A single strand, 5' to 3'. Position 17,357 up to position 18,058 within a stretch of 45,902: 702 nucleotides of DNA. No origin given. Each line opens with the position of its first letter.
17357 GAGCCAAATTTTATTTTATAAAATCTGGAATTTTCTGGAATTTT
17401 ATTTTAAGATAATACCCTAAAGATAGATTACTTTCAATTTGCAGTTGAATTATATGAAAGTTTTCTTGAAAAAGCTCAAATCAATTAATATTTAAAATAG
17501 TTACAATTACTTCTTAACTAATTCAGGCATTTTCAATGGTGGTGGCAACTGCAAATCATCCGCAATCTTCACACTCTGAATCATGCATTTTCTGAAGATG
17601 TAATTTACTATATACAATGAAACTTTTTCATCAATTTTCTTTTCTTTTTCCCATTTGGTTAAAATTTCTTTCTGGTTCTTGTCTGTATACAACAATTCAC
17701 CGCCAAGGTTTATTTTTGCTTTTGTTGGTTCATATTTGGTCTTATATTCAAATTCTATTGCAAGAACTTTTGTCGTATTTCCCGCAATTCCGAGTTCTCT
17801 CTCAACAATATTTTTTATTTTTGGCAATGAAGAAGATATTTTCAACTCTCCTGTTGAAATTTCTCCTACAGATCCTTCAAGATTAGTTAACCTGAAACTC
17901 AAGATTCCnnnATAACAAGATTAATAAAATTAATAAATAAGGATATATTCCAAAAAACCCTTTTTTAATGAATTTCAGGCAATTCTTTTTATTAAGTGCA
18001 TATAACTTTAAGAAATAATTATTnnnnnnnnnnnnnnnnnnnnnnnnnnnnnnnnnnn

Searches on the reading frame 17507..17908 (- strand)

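Call 10: search_protein_families(library=pfam, proteins=[window:17507-17908:-], max_evalue=0.01)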
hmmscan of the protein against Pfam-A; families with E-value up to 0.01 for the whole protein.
window:17507-17908:- (133 aa): 0 families

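Call 49: search_protein_families(library=ncbifam, proteins=[window:17507-17908:-], max_evalue=10)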
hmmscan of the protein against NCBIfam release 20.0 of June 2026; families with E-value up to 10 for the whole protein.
window:17507-17908:- (133 aa): 1 family
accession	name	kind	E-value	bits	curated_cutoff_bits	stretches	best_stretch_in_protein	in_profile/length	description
NF045957.1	MHO_1590_dom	subfamily_domain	0.64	10.3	42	1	79-115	12-47/81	MHO_1590 family protein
